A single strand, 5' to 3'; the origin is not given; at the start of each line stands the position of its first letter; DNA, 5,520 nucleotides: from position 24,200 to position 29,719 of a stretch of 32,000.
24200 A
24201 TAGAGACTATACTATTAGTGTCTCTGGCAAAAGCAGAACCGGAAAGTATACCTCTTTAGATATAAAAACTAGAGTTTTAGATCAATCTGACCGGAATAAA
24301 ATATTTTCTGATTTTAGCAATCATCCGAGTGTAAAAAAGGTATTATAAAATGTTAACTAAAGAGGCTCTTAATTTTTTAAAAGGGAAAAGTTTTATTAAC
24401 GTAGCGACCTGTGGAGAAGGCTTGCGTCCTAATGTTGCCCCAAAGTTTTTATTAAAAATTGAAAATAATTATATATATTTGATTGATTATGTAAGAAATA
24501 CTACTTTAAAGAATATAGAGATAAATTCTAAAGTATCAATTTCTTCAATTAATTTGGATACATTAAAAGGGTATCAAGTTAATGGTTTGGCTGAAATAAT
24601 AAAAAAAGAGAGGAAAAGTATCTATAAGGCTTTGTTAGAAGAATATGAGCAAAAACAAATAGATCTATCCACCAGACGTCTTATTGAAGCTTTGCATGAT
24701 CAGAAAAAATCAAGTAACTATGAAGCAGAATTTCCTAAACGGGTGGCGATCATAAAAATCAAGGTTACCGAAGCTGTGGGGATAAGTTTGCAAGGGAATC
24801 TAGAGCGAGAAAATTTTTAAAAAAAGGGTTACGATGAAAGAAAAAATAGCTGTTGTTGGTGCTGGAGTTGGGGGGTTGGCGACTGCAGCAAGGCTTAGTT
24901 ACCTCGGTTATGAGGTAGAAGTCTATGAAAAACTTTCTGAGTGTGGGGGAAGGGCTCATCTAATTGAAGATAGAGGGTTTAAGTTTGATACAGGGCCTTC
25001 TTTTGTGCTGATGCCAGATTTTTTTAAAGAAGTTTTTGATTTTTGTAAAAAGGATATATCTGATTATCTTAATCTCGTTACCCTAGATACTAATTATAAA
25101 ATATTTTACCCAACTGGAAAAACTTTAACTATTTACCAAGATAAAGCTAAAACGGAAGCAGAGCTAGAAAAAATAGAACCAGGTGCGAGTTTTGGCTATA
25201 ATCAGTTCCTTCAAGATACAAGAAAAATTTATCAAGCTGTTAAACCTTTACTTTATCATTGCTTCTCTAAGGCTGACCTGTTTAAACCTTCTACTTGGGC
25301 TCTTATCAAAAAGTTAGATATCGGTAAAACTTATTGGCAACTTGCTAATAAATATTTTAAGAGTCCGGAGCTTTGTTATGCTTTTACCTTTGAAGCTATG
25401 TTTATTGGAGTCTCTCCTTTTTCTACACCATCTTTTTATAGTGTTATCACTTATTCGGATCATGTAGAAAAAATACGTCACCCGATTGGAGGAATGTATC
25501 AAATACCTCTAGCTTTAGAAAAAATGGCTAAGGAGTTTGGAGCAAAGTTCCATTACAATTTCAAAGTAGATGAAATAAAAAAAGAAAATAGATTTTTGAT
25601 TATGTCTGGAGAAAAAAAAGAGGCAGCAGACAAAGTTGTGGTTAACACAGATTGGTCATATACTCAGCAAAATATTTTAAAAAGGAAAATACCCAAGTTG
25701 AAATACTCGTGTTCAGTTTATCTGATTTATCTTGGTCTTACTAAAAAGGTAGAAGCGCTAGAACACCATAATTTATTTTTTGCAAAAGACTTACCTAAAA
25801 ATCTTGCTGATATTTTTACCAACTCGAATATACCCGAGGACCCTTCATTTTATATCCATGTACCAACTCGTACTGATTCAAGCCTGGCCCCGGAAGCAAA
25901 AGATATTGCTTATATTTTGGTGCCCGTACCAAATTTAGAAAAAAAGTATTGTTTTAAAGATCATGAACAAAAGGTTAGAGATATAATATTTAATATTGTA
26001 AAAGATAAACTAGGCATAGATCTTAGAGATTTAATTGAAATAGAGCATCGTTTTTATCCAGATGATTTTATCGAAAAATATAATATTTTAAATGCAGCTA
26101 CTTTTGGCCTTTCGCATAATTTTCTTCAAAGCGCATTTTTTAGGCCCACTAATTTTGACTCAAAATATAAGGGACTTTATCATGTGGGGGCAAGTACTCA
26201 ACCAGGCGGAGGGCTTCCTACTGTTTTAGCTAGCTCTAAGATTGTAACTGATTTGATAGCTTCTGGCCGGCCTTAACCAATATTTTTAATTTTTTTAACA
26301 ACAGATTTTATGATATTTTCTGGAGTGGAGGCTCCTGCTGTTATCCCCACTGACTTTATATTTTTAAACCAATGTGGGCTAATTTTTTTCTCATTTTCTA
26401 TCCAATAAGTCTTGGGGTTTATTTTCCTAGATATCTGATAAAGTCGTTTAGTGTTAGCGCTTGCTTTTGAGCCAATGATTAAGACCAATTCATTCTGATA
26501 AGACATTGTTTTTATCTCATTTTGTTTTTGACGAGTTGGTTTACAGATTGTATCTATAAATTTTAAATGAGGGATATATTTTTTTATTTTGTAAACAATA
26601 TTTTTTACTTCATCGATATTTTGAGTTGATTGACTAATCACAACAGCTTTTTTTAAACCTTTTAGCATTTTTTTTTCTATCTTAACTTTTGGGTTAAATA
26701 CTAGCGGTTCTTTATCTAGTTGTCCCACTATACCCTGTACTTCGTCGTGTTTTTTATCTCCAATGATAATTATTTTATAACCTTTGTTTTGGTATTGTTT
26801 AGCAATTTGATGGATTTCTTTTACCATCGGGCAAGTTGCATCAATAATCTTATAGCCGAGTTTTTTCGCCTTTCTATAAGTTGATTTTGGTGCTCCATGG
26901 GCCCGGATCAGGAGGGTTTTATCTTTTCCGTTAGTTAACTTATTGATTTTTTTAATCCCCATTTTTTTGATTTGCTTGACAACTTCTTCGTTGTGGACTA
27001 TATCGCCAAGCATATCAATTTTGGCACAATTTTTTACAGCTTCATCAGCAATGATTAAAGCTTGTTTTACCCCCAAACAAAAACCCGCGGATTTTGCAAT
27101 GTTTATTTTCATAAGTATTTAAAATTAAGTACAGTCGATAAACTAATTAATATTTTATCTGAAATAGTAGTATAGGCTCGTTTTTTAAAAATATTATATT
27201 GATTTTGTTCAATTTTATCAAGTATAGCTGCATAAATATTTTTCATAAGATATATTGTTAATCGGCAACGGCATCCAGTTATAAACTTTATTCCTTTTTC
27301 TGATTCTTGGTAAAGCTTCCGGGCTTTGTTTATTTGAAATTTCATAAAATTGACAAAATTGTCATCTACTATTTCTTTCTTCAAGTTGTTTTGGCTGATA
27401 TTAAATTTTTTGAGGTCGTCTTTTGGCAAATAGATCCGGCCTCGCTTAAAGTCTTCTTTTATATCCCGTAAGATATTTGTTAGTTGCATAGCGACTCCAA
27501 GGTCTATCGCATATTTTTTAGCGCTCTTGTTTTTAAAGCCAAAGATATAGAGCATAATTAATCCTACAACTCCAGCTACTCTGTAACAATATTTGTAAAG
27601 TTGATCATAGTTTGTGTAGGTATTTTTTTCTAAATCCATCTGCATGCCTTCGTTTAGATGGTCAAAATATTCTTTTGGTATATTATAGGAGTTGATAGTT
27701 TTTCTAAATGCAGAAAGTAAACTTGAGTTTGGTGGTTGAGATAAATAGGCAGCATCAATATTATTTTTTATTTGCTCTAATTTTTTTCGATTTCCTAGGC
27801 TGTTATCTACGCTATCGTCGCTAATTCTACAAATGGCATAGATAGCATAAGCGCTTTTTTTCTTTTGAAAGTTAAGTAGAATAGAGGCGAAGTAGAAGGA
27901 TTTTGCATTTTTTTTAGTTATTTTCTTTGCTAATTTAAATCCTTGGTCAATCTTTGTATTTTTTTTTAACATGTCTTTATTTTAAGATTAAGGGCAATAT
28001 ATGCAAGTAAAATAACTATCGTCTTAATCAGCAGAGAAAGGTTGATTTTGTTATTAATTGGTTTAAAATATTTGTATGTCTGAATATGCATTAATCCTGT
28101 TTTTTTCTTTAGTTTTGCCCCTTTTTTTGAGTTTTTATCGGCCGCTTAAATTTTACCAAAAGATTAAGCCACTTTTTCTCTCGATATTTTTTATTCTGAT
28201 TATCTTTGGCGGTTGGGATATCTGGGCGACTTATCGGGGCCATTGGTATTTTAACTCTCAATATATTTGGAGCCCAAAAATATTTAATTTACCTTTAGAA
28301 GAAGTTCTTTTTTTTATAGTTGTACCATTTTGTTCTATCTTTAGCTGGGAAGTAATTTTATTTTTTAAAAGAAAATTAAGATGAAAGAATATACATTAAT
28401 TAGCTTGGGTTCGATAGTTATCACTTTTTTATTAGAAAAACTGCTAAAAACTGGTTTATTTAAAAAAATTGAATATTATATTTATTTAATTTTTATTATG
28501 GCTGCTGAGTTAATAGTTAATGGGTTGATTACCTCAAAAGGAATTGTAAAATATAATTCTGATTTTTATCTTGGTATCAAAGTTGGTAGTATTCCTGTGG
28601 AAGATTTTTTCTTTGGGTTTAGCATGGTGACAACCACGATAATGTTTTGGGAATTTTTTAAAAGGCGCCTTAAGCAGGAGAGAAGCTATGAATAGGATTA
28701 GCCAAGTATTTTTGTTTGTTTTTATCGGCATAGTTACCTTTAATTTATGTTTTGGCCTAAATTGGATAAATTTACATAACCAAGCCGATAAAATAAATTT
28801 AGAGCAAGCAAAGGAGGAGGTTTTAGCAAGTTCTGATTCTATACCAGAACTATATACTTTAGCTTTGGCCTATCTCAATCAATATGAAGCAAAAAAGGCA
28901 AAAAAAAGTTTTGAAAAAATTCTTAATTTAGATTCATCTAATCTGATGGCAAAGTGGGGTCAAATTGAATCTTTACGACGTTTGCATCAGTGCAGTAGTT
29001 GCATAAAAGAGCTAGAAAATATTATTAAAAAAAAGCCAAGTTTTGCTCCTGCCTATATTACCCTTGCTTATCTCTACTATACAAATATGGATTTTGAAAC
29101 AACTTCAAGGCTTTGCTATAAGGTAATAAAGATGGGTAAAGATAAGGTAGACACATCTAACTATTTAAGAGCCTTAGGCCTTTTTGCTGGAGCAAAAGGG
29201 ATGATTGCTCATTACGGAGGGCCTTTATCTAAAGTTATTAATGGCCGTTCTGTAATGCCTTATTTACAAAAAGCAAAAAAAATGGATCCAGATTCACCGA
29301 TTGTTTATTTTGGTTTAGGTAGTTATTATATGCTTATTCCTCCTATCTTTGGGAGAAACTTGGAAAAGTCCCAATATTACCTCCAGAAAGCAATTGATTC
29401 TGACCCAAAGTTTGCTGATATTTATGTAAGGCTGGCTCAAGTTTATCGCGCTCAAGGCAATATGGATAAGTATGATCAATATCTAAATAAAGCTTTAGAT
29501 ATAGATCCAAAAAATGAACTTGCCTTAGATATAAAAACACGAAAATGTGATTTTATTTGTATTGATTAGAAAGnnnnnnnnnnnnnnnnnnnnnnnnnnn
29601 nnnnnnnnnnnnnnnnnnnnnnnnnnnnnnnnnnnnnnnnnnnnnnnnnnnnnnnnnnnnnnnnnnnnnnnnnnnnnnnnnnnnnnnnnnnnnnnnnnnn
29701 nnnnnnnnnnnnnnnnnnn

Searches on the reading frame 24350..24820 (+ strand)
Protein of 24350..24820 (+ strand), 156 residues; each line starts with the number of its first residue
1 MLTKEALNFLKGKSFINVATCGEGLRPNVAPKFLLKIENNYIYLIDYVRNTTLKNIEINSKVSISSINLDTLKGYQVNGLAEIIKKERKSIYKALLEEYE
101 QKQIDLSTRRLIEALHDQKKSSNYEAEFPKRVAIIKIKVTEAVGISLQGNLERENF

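Call 78: search_protein_families(library=pfam, proteins=[window:24350-24820:+], max_evalue=0.0001)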
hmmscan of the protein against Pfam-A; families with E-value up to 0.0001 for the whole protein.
window:24350-24820:+ (156 aa): 1 family
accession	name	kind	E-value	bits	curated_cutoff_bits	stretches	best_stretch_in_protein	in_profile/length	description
PF01243.27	PNPOx_N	-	6.3e-12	46.4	28.1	1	2-109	1-106/120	Pyridoxamine 5'-phosphate oxidase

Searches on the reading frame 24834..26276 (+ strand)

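Call 78: search_protein_families(library=pfam, proteins=[window:24834-26276:+], max_evalue=0.0001)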
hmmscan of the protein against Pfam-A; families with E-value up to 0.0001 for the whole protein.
window:24834-26276:+ (480 aa): 4 families
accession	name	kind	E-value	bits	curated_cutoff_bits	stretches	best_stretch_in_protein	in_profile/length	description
PF01593.30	Amino_oxidase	-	9.2e-20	71.8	19.8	1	13-471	2-438/443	Flavin containing amine oxidoreductase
PF13450.12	NAD_binding_8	-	6.8e-15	55.5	21.9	1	7-72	1-66/68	NAD(P)-binding Rossmann-like domain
PF01266.30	DAO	-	3.1e-08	34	27.9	0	4-38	1-35/353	FAD dependent oxidoreductase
PF07992.20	Pyr_redox_2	-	2e-05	24.6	26.1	0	4-37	2-35/291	Pyridine nucleotide-disulphide oxidoreductase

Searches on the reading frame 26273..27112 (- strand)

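Call 79: search_protein_families(library=pfam, proteins=[window:26273-27112:-], max_evalue=0.0001)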
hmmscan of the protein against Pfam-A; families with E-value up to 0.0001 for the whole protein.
window:26273-27112:- (279 aa): 1 family
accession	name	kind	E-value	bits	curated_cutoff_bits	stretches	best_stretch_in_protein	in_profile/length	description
PF02401.23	LYTB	-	9.1e-89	297.7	24.5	1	3-276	1-267/267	LytB protein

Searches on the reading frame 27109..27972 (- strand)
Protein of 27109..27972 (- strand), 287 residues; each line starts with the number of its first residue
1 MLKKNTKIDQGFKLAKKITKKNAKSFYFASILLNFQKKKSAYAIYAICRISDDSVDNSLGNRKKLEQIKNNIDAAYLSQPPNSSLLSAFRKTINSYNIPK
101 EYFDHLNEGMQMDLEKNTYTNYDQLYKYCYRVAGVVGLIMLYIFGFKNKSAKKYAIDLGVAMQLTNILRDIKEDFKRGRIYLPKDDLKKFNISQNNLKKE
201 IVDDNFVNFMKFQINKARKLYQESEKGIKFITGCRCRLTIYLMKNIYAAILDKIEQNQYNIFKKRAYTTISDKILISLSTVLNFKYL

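Call 79: search_protein_families(library=pfam, proteins=[window:27109-27972:-], max_evalue=0.0001)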
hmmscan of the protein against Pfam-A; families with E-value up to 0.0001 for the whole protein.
window:27109-27972:- (287 aa): 1 family
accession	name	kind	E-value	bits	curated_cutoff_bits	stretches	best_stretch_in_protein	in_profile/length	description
PF00494.24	SQS_PSY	-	7.7e-70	236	26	1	20-269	2-260/263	Squalene/phytoene synthase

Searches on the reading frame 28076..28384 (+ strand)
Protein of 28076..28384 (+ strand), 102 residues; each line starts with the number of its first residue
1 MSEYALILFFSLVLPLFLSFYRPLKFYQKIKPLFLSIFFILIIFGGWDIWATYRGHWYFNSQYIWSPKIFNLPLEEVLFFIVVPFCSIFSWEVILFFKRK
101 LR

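Call 79: search_protein_families(library=pfam, proteins=[window:28076-28384:+], max_evalue=0.0001)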
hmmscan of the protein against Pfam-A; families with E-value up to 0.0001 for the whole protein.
window:28076-28384:+ (102 aa): 1 family
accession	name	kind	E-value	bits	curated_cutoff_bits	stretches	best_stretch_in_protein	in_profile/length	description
PF18916.5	Lycopene_cyc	-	3.5e-11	44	27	1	4-93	4-91/92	Lycopene cyclase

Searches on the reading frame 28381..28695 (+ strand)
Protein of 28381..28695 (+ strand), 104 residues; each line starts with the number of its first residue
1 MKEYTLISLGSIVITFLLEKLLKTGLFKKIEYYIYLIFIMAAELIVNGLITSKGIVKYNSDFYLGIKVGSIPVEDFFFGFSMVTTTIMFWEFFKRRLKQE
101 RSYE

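Call 79: search_protein_families(library=pfam, proteins=[window:28381-28695:+], max_evalue=0.0001)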
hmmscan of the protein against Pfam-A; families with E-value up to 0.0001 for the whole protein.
window:28381-28695:+ (104 aa): 1 family
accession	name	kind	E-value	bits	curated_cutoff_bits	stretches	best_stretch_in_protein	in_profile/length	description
PF18916.5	Lycopene_cyc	-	3.1e-14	53.7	27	1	4-93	4-92/92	Lycopene cyclase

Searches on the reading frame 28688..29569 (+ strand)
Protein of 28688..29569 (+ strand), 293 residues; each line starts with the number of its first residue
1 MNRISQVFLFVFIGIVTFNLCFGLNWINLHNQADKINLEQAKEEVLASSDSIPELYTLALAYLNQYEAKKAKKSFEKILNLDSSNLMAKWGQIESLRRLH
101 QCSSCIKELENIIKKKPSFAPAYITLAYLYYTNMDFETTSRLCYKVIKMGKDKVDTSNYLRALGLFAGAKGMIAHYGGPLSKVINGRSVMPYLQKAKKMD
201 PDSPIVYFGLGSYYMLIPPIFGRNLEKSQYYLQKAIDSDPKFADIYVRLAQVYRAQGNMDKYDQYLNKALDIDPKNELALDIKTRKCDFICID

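Call 79: search_protein_families(library=pfam, proteins=[window:28688-29569:+], max_evalue=0.0001)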
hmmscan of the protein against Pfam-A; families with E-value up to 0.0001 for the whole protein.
window:28688-29569:+ (293 aa): 13 families
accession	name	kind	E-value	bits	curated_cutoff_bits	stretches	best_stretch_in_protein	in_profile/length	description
PF13431.12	TPR_17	-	9.3e-13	47.8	24.4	0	232-259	2-29/34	Tetratricopeptide repeat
PF13428.12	TPR_14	-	1.1e-10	41.5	23.5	0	244-280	2-38/44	Tetratricopeptide repeat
PF13181.12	TPR_8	-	2.8e-10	39.9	25.7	1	243-276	1-34/34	Tetratricopeptide repeat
PF25062.1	ARM_TT21_N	-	4.6e-10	40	40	1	64-138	148-220/222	Tetratricopeptide repeat protein 21 N-terminal ARM repeat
PF14559.12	TPR_19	-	9.9e-10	39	25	1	229-282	11-64/68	Tetratricopeptide repeat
PF07719.23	TPR_2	-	3.2e-08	33.5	27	0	55-85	4-34/34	Tetratricopeptide repeat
PF13414.12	TPR_11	-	1.7e-07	31.2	26.8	0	232-257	17-42/42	TPR repeat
PF25060.1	ARM_TT21_2nd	-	2.6e-07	30.8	27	0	102-149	204-251/270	Tetratricopeptide repeat protein 21 second ARM domain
PF16811.11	TAtT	-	3.2e-07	30.4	26.5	1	206-277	165-238/263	TRAP transporter T-component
PF13432.12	TPR_16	-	6.4e-07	30.1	32.7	0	226-276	14-64/65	Tetratricopeptide repeat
PF00515.34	TPR_1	-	8.1e-07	29.1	27.8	0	243-276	1-34/34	Tetratricopeptide repeat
PF13424.12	TPR_12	-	7e-06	26.6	30.1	0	243-272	3-32/77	Tetratricopeptide repeat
PF13174.12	TPR_6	-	5.2e-05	24.1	26.3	0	246-275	3-32/33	Tetratricopeptide repeat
